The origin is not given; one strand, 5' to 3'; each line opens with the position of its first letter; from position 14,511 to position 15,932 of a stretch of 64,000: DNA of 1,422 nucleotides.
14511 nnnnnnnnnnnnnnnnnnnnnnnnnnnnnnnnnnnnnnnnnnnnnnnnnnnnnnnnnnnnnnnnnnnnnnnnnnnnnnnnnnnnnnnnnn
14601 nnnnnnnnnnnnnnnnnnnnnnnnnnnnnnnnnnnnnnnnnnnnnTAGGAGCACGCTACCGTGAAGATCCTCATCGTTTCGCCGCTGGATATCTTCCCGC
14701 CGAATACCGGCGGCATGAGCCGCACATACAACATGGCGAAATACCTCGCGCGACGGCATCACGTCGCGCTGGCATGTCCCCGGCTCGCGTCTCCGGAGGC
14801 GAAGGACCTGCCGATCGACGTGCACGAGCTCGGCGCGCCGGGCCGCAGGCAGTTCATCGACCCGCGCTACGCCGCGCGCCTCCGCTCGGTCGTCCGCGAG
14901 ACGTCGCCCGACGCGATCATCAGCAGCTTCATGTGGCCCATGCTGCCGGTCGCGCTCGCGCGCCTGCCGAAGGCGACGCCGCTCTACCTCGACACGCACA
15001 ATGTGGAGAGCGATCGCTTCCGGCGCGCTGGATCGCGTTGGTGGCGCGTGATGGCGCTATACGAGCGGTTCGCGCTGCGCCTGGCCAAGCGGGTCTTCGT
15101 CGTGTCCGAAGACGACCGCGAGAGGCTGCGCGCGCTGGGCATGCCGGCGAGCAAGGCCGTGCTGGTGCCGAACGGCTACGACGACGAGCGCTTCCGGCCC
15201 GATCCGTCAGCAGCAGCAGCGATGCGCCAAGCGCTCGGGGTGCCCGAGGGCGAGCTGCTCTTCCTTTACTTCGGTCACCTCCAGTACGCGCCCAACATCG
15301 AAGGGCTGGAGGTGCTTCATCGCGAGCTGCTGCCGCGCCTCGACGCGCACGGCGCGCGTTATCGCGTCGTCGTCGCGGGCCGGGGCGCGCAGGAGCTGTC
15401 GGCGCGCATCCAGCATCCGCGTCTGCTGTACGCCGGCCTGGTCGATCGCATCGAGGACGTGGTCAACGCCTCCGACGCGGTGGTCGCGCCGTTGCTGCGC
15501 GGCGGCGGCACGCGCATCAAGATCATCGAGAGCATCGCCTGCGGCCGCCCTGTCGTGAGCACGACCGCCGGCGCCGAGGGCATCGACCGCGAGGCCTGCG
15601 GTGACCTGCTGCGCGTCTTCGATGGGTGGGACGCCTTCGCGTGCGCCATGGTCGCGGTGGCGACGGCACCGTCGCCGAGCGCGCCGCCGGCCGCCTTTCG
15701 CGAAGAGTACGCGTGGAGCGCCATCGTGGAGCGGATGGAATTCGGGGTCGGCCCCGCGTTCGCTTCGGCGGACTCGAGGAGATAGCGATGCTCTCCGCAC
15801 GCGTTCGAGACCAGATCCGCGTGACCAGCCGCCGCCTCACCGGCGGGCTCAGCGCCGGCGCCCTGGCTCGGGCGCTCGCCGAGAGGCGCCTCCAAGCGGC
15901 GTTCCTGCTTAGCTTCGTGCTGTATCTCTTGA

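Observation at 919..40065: A 39-kb envelope glycan supercluster combining five GT-C-fold membrane transferases with two polyprenol-phosphate sugar synthases, an ABC exporter and a flippase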

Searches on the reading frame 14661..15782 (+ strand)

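Call 5: search_protein_families(library=pfam, proteins=[window:14661-15782:+], max_evalue=0.01)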
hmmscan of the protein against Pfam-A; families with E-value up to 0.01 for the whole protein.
window:14661-15782:+ (374 aa): 4 families
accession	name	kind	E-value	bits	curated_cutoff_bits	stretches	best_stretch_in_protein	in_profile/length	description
PF13439.12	Glyco_transf_4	-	2.5e-24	86.6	28.5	1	21-177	7-170/170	Glycosyltransferase Family 4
PF13579.12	Glyco_trans_4_4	-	1.2e-23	84.6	29.7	1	17-172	2-158/158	Glycosyl transferase 4-like domain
PF13692.12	Glyco_trans_1_4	-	3.9e-19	69.8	27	1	200-333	3-139/142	Glycosyl transferases group 1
PF00534.26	Glycos_transf_1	-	2.6e-06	27.5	26.4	1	188-304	5-125/172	Glycosyl transferases group 1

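Call 29: search_protein_families(library=ncbifam, proteins=[window:14661-15782:+], max_evalue=0.001)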
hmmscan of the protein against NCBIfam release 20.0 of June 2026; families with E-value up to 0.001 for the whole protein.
window:14661-15782:+ (374 aa): 11 families
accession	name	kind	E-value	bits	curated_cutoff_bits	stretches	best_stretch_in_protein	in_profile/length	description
TIGR03087.1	stp1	hypoth_equivalog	3.2e-25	89.1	316.65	1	129-359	160-390/397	TIGR03087 family PEP-CTERM/XrtA system glycosyltransferase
TIGR03088.1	stp2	hypoth_equivalog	2.1e-11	43.5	409.05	1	136-330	131-332/374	TIGR03088 family PEP-CTERM/XrtA system glycosyltransferase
TIGR04063.1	stp3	hypoth_equivalog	7.7e-11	41.5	442.05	1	121-303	137-326/397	TIGR04063 family PEP-CTERM/XrtA system glycosyltransferase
NF007640.0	PRK10307.1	subfamily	4.2e-09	35.8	276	1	127-311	157-346/411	WcaI family glycosyltransferase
NF047684.1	TeichurnBiosyTuaC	equivalog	7e-09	35.1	550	1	138-305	161-323/391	teichuronic acid biosynthesis protein TuaC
NF053787.1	GlcN_PG_synth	equivalog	1.3e-07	30.8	480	1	130-358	137-351/361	N-acetylglucosaminyl phosphatidylglycerol synthase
TIGR04047.1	MSMEG_0565_glyc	hypoth_equivalog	1.3e-06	27.7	259.85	0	130-199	128-195/373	MSMEG_0565 family glycosyltransferase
TIGR04007.1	wcaI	equivalog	5e-05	22.1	800.45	1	129-210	161-243/407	colanic acid biosynthesis glycosyltransferase WcaI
TIGR03449.1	mycothiol_MshA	equivalog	0.0001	21.3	462.5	0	145-305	168-337/406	D-inositol-3-phosphate glycosyltransferase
TIGR02149.1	glgA_Coryne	subfamily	0.00025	20.3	302.4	0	77-206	77-212/391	glycogen synthase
NF041010.1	glycosy_Agl16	equivalog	0.0004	19.4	575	0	129-179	121-171/352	glycosylation protein Agl16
